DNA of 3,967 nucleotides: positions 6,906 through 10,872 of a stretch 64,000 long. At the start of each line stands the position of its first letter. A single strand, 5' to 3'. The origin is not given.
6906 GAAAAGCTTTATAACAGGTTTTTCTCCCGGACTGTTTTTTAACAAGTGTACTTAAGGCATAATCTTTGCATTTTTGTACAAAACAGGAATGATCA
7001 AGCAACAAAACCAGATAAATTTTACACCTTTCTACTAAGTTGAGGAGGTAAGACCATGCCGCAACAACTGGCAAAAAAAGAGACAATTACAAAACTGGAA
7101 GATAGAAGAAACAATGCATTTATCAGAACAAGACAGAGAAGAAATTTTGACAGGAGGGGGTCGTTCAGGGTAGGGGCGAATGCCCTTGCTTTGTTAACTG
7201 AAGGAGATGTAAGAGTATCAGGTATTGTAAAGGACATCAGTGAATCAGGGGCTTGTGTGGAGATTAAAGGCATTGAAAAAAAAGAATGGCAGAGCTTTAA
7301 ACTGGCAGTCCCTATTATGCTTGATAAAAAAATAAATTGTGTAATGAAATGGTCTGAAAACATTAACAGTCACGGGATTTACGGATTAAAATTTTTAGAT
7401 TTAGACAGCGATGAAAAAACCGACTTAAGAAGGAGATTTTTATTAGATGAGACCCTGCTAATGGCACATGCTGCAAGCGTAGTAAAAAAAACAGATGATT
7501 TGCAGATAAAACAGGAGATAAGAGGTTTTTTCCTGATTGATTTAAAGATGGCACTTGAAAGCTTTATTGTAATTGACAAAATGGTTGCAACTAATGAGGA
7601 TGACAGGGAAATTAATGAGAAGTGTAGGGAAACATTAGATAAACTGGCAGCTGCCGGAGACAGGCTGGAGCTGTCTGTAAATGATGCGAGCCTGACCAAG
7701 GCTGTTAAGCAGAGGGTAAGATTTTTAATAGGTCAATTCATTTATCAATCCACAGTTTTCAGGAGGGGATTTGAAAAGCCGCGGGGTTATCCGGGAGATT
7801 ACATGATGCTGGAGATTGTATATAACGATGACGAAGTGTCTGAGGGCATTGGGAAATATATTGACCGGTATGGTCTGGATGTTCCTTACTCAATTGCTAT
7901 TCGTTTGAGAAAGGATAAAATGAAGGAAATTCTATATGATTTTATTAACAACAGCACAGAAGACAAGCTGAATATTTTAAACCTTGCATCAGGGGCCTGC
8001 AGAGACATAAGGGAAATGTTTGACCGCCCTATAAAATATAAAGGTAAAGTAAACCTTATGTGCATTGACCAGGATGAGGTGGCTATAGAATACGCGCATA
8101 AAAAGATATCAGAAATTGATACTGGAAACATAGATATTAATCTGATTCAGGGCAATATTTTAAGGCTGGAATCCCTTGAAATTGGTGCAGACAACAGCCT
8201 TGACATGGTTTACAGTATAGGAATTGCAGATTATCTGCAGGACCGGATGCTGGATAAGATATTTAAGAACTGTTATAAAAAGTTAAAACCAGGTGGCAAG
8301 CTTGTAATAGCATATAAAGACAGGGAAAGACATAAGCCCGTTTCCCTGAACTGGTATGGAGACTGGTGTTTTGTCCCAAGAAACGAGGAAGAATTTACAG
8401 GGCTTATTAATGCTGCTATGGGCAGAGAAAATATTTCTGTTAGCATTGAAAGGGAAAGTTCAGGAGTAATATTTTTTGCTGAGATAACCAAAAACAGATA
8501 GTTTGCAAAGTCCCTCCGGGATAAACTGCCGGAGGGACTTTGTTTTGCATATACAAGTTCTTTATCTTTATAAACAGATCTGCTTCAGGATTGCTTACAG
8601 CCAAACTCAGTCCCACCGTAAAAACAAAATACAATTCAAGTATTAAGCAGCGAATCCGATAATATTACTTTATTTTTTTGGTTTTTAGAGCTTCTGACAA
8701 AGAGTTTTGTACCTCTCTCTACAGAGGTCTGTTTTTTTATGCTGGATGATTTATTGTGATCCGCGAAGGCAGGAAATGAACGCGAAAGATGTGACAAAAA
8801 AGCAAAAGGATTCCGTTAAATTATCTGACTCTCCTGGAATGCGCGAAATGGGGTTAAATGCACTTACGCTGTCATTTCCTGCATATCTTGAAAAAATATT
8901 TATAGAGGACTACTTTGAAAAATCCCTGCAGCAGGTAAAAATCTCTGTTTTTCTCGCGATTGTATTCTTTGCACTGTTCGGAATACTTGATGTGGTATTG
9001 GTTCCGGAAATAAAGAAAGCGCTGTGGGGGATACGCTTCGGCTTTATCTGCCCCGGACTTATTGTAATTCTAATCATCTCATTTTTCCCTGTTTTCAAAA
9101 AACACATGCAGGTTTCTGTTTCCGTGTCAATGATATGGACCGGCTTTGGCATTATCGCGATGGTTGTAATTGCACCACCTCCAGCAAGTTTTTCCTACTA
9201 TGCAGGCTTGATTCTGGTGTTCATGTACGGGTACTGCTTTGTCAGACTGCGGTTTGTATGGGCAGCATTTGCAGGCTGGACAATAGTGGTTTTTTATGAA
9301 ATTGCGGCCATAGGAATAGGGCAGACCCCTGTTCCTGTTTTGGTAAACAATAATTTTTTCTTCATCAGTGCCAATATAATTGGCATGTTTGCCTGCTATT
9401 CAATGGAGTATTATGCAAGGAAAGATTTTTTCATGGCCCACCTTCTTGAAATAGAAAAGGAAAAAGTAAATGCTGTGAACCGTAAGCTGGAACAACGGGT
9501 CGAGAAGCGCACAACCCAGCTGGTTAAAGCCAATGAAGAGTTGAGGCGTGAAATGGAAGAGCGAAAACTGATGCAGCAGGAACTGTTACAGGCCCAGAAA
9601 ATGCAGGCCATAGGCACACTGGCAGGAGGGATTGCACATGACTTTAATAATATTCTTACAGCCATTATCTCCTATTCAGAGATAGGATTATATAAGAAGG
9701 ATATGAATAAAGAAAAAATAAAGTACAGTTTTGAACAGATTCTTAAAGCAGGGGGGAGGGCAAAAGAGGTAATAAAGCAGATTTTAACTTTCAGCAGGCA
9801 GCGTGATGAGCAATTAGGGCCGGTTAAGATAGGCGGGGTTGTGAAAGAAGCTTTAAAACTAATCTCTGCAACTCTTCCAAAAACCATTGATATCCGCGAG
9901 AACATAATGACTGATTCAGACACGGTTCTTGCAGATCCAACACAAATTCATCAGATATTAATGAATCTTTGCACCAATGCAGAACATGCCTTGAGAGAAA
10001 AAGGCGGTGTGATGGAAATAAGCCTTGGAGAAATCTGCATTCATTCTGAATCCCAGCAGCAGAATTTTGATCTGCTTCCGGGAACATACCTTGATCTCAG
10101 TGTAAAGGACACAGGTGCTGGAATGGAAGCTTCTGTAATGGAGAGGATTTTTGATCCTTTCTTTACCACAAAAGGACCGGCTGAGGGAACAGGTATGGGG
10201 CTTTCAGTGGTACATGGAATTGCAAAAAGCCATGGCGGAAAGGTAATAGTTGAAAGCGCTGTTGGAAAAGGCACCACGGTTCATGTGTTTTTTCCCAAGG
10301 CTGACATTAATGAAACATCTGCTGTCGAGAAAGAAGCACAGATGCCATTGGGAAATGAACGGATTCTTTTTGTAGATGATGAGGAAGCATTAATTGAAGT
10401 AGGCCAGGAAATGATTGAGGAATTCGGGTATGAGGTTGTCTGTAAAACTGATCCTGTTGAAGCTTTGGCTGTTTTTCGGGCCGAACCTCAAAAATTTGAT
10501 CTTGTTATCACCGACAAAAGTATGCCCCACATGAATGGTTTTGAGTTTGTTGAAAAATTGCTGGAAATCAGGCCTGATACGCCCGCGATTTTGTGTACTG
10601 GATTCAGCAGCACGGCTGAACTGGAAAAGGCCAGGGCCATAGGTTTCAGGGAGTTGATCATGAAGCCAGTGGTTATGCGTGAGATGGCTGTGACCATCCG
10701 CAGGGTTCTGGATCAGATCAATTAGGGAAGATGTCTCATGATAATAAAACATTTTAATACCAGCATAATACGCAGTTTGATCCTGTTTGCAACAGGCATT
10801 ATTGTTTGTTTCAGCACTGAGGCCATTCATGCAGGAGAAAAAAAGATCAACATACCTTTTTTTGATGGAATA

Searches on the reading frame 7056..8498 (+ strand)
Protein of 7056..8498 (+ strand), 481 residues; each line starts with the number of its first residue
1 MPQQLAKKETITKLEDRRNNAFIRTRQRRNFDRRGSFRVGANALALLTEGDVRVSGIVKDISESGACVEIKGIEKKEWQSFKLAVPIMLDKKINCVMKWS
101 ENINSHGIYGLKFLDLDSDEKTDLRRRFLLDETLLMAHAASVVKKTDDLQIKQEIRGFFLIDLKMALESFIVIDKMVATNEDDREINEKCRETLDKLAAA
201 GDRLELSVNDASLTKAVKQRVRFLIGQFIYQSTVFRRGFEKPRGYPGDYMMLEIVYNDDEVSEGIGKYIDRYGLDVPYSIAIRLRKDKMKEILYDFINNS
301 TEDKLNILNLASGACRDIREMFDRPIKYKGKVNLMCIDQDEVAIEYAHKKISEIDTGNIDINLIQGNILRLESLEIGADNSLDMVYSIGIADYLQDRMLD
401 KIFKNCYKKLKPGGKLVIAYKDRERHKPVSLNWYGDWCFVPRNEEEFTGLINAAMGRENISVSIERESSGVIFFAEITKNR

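Call 36: search_protein_families(library=pfam, proteins=[window:7056-8498:+], max_evalue=0.0001)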
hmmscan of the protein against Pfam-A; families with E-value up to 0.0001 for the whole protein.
window:7056-8498:+ (481 aa): 7 families
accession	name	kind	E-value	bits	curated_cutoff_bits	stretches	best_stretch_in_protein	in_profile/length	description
PF07238.19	PilZ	-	5.5e-10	39.9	22.5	1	32-126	1-98/102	PilZ domain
PF13649.12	Methyltransf_25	-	2.2e-09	38.3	27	1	307-414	1-97/97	Methyltransferase domain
PF13847.12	Methyltransf_31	-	2.3e-09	37.5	27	1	303-425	3-116/145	Methyltransferase domain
PF08241.18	Methyltransf_11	-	1.3e-07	32.6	21.2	1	330-418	18-95/95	Methyltransferase domain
PF01209.24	Ubie_methyltran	-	1.1e-06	28.7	20.1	1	302-419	46-152/233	ubiE/COQ5 methyltransferase family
PF08242.18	Methyltransf_12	-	2.1e-05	25.6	30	1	313-416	6-98/98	Methyltransferase domain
PF12147.14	Methyltransf_20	-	2.1e-05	24.3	21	1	196-375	26-202/309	Putative methyltransferase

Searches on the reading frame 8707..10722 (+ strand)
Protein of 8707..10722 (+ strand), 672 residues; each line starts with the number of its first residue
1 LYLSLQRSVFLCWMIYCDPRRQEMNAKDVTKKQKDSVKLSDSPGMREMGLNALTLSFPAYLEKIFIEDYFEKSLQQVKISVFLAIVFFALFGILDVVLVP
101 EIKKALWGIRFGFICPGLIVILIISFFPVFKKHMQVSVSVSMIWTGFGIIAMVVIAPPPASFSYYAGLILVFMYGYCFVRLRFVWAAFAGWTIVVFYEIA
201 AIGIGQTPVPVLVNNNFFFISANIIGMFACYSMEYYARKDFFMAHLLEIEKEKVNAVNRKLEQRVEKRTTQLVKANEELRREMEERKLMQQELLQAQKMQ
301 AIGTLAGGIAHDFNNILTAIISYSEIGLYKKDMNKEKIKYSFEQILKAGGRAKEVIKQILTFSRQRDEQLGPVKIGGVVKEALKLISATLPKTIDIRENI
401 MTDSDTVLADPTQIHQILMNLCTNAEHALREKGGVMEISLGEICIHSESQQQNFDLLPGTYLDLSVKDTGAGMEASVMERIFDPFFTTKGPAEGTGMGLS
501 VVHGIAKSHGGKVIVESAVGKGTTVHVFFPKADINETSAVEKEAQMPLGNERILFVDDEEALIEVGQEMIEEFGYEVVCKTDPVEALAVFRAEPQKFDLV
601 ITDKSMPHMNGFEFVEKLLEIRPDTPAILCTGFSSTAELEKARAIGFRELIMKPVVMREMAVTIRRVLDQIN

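Call 36: search_protein_families(library=pfam, proteins=[window:8707-10722:+], max_evalue=0.0001)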
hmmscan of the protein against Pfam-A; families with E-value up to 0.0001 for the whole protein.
window:8707-10722:+ (672 aa): 3 families
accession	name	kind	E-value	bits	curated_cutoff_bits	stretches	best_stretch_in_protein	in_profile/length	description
PF02518.31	HATPase_c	-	1.9e-21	77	26.4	1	410-532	2-110/111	Histidine kinase-, DNA gyrase B-, and HSP90-like ATPase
PF00072.30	Response_reg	-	3.9e-19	69.3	30.2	1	553-663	1-109/111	Response regulator receiver domain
PF00512.31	HisKA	-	1.1e-08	35.4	26.9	1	303-366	3-64/66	His Kinase A (phospho-acceptor) domain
